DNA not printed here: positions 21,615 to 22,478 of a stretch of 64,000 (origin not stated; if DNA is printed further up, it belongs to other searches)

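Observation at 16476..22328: GntR-linked cluster pairs two DUF62 SAM hydroxide adenosyltransferase paralogs with a dedicated ECF transporter of unknown substrate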

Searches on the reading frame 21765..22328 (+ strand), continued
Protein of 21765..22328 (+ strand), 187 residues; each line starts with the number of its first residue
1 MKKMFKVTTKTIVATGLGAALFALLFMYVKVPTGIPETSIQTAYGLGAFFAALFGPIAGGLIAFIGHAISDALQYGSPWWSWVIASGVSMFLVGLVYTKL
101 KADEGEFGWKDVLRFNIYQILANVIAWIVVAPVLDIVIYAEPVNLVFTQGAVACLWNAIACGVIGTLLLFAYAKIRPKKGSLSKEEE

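Call 31: find_related_loci(query=A2, collection=genome_contigs, flank=10000)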
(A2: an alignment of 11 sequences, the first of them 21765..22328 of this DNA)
Query A2 (187 aa) in genome_contigs; peptide patterns used: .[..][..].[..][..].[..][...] (x = any residue, [..] = any of these).
600 stretches matched a pattern (row limit reached: there are more); 575 encode a relative of the query (tblastn E <= 1e-3); the best 80 are kept; 80 distinct loci.
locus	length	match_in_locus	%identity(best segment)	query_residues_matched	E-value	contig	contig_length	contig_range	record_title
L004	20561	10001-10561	96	1-187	8e-117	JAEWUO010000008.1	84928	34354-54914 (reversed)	MAG: Bacillota bacterium isolate OH_SDB_26 k127_1329571, whole genome shotgun sequence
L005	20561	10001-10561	95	1-187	1e-116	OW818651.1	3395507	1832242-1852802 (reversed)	metagenome genome assembly, chromosome: 1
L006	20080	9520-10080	95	1-187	2e-116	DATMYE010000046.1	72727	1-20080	MAG TPA_asm: Clostridia bacterium isolate SMAG_U13138 k141_60726, whole genome shotgun sequence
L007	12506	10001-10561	94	1-187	2e-115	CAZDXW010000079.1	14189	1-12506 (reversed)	MAG TPA_asm: uncultured Christensenella sp. isolate binchicken_co152_37 genome assembly, contig: NODE_4526_length_14189_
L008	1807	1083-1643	93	1-187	2e-122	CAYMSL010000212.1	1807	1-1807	MAG TPA_asm: uncultured Oscillospiraceae bacterium isolate SRP263991_co4_71 genome assembly, contig: NODE_113853_length_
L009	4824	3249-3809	91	1-187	2e-114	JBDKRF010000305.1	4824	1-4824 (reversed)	MAG: Clostridiaceae bacterium isolate 5_bin.189 c_000001320487, whole genome shotgun sequence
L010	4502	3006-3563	92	1-186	2e-114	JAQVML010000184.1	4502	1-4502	MAG: Eubacteriales bacterium isolate STF1_132 NODE_80751_length_4502_cov_2.722514_Sandtown_F1, whole genome shotgun sequ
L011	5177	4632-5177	96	1-182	6e-114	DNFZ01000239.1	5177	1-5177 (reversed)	MAG TPA_asm: Clostridiales bacterium isolate UBA8911 contig_455448, whole genome shotgun sequence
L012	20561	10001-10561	93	1-187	2e-113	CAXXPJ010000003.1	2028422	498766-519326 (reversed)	MAG: Christensenellaceae bacterium isolate ebc0edfe-de01-4de5-b550-b82b2926f268 genome assembly, contig: contig_3, whole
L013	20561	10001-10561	90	1-187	4e-113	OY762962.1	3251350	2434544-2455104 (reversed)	MAG: Christensenellaceae bacterium isolate 71fbd196-4d72-4d9d-b023-dc0a1f92e7b0 genome assembly, chromosome: 1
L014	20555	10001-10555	82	1-185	4e-98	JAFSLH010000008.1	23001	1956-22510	MAG: Clostridia bacterium isolate RGIG3246 Goat_Reticulum-3__c376, whole genome shotgun sequence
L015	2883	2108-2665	81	1-186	5e-100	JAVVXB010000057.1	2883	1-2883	MAG: Clostridia bacterium isolate CGS10Y3-bin18 NODE_34212_length_2883_cov_8.373762, whole genome shotgun sequence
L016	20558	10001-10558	77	1-186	1e-95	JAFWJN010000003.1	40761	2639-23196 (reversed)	MAG: Clostridia bacterium isolate RGIG5797 Sheep_Ileum-5__c573, whole genome shotgun sequence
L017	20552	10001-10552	78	2-185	3e-94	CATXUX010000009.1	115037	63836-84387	MAG TPA_asm: uncultured Lachnospiraceae bacterium isolate ERR9492500_bin.4_MetaWRAP_v1.3_MAG genome assembly, contig: ER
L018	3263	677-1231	79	1-185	2e-95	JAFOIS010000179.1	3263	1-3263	MAG: Lachnospiraceae bacterium isolate RGIG504 Dairy_cattle_Duodenum-2__c428307, whole genome shotgun sequence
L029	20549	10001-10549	75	4-186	4e-91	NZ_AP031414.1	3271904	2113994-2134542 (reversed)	Mediterraneibacter glycyrrhizinilyticus strain f23 chromosome, complete genome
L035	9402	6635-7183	73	1-183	7e-89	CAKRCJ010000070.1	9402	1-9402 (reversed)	MAG: uncultured Roseburia sp. isolate REFINED_METABAT215_TOP10_CONTIGS_1500_ASSEMBLY_K77_MERGED__Hadza_MoBio_hadza-A-D_F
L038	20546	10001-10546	76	4-185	1e-88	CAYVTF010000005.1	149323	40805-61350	MAG TPA_asm: uncultured Anaerolinea sp. isolate binchicken_co117_474 genome assembly, contig: NODE_131_length_149323_cov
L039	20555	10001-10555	72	1-185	3e-88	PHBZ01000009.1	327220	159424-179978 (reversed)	MAG: Chloroflexi bacterium HGW-Chloroflexi-10 Ig3397_v2_scaffold_97, whole genome shotgun sequence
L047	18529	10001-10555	77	1-185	4e-92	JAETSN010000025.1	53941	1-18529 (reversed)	MAG: [Clostridium] symbiosum isolate S32_Bin7 scaffold_726, whole genome shotgun sequence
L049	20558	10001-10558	70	1-186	5e-87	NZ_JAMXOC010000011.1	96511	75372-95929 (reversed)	Ohessyouella blattaphilus strain PAL227 NODE_11, whole genome shotgun sequence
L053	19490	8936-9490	70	1-185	4e-86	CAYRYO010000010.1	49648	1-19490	MAG TPA_asm: uncultured Tissierellaceae bacterium isolate SRP294416_co2_110 genome assembly, contig: NODE_339_length_496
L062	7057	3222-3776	74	1-185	2e-85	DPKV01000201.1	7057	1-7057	MAG TPA_asm: Anaerolineaceae bacterium isolate UBA10909 contig_20890, whole genome shotgun sequence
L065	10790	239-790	71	1-184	3e-85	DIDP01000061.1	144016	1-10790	MAG TPA_asm: Anaerolineales bacterium UBA5797 UBA5797_contig_34, whole genome shotgun sequence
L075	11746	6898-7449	70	1-184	5e-84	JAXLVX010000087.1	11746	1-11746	MAG: Anaerolineales bacterium isolate STL-CHL8 C3.223.fa-87, whole genome shotgun sequence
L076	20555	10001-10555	68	1-185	3e-84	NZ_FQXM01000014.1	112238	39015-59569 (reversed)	Clostridium grantii DSM 8605, whole genome shotgun sequence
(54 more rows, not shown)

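Call 41: find_encoding_contigs(protein=P0125, flank=8000, max_places=2)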
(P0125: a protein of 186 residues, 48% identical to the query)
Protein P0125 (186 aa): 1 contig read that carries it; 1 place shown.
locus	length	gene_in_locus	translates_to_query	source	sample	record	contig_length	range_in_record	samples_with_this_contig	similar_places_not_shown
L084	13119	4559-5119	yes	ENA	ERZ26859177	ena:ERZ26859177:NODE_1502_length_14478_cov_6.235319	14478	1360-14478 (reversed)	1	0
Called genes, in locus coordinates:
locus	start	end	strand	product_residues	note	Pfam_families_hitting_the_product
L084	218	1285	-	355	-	PF07498:Rho_N (weak), PF02810:SEC-C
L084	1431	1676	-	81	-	-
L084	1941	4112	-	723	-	PF00270:DEAD, PF04851:ResIII (weak), PF00271:Helicase_C, PF16124:RecQ_Zn_bind, PF09382:RQC, PF00570:HRDC, PF14493:HTH_40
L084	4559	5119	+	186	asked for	PF07155:ECF-ribofla_trS, PF12822:ECF_trnsprt (faint)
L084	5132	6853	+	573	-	PF03193:RsgA_GTPase (faint), PF13476:AAA_23 (faint), PF00005:ABC_tran, PF13401:AAA_22 (faint), PF12558:DUF3744, PF00005:ABC_tran, PF02463:SMC_N (weak), PF13304:AAA_21, +1 more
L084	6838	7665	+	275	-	PF02361:CbiQ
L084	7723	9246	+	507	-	PF01554:MatE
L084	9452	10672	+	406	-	PF00909:Ammonium_transp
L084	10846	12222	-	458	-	-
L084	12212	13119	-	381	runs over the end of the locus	-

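Call 42: find_encoding_contigs(protein=P0126, flank=8000, max_places=2)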
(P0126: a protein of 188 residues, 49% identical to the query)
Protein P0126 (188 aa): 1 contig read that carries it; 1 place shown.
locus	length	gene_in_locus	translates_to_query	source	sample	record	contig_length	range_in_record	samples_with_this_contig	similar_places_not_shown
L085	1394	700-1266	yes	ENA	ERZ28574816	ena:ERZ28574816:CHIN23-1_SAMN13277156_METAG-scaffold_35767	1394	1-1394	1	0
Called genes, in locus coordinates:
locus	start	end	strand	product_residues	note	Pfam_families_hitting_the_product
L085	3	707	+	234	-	?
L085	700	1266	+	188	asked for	PF07155:ECF-ribofla_trS, PF12822:ECF_trnsprt (weak)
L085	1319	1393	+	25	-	?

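Call 43: find_encoding_contigs(protein=P0132, flank=8000, max_places=2)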
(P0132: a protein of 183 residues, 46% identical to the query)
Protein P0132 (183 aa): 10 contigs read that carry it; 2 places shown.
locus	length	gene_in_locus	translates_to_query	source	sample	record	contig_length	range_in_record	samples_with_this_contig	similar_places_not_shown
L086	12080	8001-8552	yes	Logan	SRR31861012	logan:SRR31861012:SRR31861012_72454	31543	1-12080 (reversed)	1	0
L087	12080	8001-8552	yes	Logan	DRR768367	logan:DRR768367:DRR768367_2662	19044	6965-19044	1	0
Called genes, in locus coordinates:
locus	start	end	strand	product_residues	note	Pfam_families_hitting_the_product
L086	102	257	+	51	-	-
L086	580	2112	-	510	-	PF00874:PRD (faint), PF05043:Mga, PF08279:HTH_11 (faint), PF05043:Mga (weak)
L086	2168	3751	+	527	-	PF02378:PTS_EIIC, PF00367:PTS_EIIB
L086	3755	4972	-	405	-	PF02073:Peptidase_M29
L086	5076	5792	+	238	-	PF00834:Ribul_P_3_epim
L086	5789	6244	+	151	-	PF03928:HbpS-like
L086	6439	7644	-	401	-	PF17802:SpaA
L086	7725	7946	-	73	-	-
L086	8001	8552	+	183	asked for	PF07155:ECF-ribofla_trS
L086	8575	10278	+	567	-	PF01078:Mg_chelatase (faint), PF03193:RsgA_GTPase (faint), PF20720:nSTAND3 (faint), PF00005:ABC_tran, PF02463:SMC_N (weak), PF13304:AAA_21 (faint), PF12558:DUF3744, PF00005:ABC_tran, +2 more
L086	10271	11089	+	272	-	PF02361:CbiQ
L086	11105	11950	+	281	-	PF01887:SAM_HAT_N, PF20257:SAM_HAT_C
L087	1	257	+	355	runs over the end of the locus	PF12706:Lactamase_B_2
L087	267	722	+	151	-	PF00359:PTS_EIIA_2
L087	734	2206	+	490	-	PF03611:EIIC-GAT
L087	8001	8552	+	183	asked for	PF07155:ECF-ribofla_trS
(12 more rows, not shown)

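Call 44: find_encoding_contigs(protein=P0137, flank=8000, max_places=2)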
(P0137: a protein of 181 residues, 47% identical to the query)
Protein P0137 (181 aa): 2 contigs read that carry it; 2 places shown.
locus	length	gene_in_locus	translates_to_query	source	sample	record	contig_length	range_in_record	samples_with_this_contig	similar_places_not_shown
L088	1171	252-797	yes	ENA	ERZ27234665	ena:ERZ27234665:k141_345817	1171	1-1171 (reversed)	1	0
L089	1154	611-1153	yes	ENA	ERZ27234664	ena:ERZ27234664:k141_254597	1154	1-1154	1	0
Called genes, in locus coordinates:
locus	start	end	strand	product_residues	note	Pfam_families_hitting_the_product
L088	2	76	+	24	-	?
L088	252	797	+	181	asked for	PF07155:ECF-ribofla_trS, PF12822:ECF_trnsprt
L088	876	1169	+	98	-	?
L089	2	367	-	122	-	?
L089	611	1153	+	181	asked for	PF07155:ECF-ribofla_trS, PF12822:ECF_trnsprt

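Call 47: search_protein_families(library=pfam, proteins=[L053:12920-13747:+, L029:4925-6478:+, L013:4814-5563:+, L047:10604-11380:+, L038:9077-9835:+], max_evalue=0.001)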
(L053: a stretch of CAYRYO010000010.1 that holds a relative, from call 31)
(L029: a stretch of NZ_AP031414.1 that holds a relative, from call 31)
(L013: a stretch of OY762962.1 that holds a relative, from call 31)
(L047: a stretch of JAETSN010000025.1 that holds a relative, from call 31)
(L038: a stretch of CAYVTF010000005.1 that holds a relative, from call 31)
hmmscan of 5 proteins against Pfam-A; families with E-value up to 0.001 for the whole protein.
L053:12920-13747:+ (275 aa): 5 families
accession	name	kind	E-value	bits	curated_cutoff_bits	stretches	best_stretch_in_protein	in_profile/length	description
PF08445.16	FR47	-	1.7e-06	28.3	22.1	1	199-259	21-81/86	FR47-like protein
PF13508.13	Acetyltransf_7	-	4e-05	24.3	27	1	184-255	12-84/84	Acetyltransferase (GNAT) domain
PF13673.13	Acetyltransf_10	-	6e-05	23.5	23.6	1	163-257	19-111/128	Acetyltransferase (GNAT) domain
PF13527.13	Acetyltransf_9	-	0.00011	22.6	25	1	196-255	69-126/127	Acetyltransferase (GNAT) domain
PF00583.31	Acetyltransf_1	-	0.00044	20.9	20.7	1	160-253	18-116/116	Acetyltransferase (GNAT) family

L029:4925-6478:+ (517 aa): 7 families
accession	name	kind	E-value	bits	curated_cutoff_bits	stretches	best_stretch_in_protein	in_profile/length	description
PF00392.27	GntR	-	1.9e-17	63.1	27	1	294-353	5-64/64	Bacterial regulatory proteins, gntR family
PF08445.16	FR47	-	5.7e-10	39.5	22.1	1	193-250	21-80/86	FR47-like protein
PF13508.13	Acetyltransf_7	-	2.1e-07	31.7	27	1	170-248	4-83/84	Acetyltransferase (GNAT) domain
PF00583.31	Acetyltransf_1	-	2.2e-07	31.6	20.7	1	160-247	24-116/116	Acetyltransferase (GNAT) family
PF12746.13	GNAT_acetyltran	-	7.3e-07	29.5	26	1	169-255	157-242/243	GNAT acetyltransferase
PF08279.18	HTH_11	-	0.0001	22.6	25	1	319-350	21-53/55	HTH domain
PF13673.13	Acetyltransf_10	-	0.00035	21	23.6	0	148-252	11-112/128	Acetyltransferase (GNAT) domain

L013:4814-5563:+ (249 aa): 3 families
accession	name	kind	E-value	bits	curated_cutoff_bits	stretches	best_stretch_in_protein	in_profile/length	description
PF00392.27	GntR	-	1.5e-16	60.2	27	1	21-83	2-64/64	Bacterial regulatory proteins, gntR family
PF07702.18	UTRA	-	4.7e-07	30.1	23.8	1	113-242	12-141/141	UTRA domain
PF08279.18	HTH_11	-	8e-05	22.9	25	1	49-79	21-51/55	HTH domain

L047:10604-11380:+ (258 aa): 1 family
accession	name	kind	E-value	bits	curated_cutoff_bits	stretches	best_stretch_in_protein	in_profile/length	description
PF13483.12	Lactamase_B_3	-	5.5e-08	33.4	24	1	2-158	1-111/160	Beta-lactamase superfamily domain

L038:9077-9835:+ (253 aa): 2 families
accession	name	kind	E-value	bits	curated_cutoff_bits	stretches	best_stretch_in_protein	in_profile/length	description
PF01887.21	SAM_HAT_N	-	2.7e-56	189.8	26.3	1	4-153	1-145/145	SAM hydroxide adenosyltransferase N-terminal domain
PF20257.3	SAM_HAT_C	-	1.1e-16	61.3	25.5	1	177-253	2-80/84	SAM hydroxide adenosyltransferase C-terminal domain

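Call 49: search_protein_families(library=ncbifam, proteins=[L038:9077-9835:+, L086:11105-11950:+, L076:13182-14009:+, L039:13323-14162:+], max_evalue=0.00001)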
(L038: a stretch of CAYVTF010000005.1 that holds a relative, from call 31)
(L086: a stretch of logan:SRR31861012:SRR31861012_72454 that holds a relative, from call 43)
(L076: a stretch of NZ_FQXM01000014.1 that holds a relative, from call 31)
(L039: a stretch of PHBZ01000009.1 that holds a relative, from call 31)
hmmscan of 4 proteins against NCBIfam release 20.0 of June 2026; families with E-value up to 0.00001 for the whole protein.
L038:9077-9835:+ (253 aa): 3 families
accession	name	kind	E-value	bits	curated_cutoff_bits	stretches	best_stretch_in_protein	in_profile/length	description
NF058624.1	RSAMHdlseTHET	equivalog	5.5e-53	180.1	350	1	4-253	3-244/250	(R)-S-adenosyl-L-methionine hydrolase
NF053629.1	RSAMPyrc0463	equivalog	1e-48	166.1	470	1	3-253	1-248/256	(R)-S-adenosyl-L-methionine hydrolase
TIGR04507.1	fluorinase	equivalog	3e-19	69.4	400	2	9-84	2-77/286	adenosyl-fluoride synthase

L086:11105-11950:+ (281 aa): 3 families
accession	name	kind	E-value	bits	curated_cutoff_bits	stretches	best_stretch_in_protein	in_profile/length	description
NF058624.1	RSAMHdlseTHET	equivalog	8.9e-34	117.2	350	1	6-268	4-244/250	(R)-S-adenosyl-L-methionine hydrolase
NF053629.1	RSAMPyrc0463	equivalog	1.1e-25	90.7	470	1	7-270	4-250/256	(R)-S-adenosyl-L-methionine hydrolase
TIGR04507.1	fluorinase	equivalog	1.5e-25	90.2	400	2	87-268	100-278/286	adenosyl-fluoride synthase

L076:13182-14009:+ (276 aa): 3 families
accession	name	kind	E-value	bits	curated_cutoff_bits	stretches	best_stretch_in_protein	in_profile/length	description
NF058624.1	RSAMHdlseTHET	equivalog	2.9e-37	128.6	350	1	4-267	4-244/250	(R)-S-adenosyl-L-methionine hydrolase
NF053629.1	RSAMPyrc0463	equivalog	1.1e-31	110.3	470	1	5-267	4-248/256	(R)-S-adenosyl-L-methionine hydrolase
TIGR04507.1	fluorinase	equivalog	4e-25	88.7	400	1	84-272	99-283/286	adenosyl-fluoride synthase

L039:13323-14162:+ (280 aa): 3 families
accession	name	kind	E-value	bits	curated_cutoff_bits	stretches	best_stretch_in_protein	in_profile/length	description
NF058624.1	RSAMHdlseTHET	equivalog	3.9e-31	108.5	350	1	6-271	4-244/250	(R)-S-adenosyl-L-methionine hydrolase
NF053629.1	RSAMPyrc0463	equivalog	1.6e-30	106.6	470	1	6-277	3-254/256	(R)-S-adenosyl-L-methionine hydrolase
TIGR04507.1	fluorinase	equivalog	7.3e-19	68.2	400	1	86-276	99-283/286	adenosyl-fluoride synthase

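Call 61: predict_structure(alignment_id=A1)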
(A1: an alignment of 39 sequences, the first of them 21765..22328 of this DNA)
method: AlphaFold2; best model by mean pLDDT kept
length: 187 residues; sequences in the alignment: 39
mean_pLDDT: 95.8   pTM: 0.91
mean pLDDT of the five models: 95.8, 95.6, 95.2, 94.9, 94.8
residues with pLDDT >= 90: 171; 70-90: 11; 50-70: 4; < 50: 1
segments of 3 or more residues with pLDDT < 50: none
pLDDT, mean of each block of 10 residues (from residue 1): 90 98 98 94 98 98 99 98 99 97 96 98 99 98 98 98 98 92 66
secondary structure, 60 per line:
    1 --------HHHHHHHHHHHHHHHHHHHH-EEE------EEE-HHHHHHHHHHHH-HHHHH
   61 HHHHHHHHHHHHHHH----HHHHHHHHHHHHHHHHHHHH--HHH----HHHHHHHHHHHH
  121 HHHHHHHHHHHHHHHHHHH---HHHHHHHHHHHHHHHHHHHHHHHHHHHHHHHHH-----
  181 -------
elements in order: H9-28 E30-32 E39-41 H43-54 H56-75 H80-99 H109-139 H143-175

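Call 63: find_encoding_contigs(protein=P0138, flank=8000, max_places=2)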
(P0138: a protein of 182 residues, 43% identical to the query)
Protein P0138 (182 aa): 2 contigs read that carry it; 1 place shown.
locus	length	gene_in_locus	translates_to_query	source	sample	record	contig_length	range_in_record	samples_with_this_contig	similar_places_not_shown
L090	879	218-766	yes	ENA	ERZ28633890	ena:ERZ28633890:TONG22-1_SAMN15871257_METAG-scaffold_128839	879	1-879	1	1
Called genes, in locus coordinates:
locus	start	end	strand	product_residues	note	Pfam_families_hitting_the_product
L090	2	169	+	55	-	?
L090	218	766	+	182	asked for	PF07155:ECF-ribofla_trS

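Call 64: find_encoding_contigs(protein=P0153, flank=8000, max_places=2)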
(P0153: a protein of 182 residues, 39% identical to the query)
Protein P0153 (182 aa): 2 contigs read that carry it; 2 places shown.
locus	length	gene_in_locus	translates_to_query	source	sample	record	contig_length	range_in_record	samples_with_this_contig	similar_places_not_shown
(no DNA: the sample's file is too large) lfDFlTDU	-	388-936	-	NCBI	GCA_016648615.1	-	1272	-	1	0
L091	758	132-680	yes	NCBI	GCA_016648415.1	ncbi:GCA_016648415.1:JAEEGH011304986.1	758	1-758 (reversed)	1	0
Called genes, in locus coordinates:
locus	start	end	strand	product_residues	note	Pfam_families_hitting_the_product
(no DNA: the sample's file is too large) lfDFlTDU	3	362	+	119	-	?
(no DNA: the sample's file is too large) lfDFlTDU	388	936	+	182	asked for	PF07155:ECF-ribofla_trS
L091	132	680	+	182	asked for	PF07155:ECF-ribofla_trS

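Call 65: find_encoding_contigs(protein=P0182, flank=8000, max_places=2)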
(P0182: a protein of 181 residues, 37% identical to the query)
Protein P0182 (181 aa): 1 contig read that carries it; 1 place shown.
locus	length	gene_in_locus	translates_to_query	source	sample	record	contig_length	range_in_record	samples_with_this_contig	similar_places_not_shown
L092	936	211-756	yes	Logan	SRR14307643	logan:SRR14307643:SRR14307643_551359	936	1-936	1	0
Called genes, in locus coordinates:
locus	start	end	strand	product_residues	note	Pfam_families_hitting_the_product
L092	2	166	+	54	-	?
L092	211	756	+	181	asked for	PF07155:ECF-ribofla_trS, PF12822:ECF_trnsprt (weak)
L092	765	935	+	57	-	?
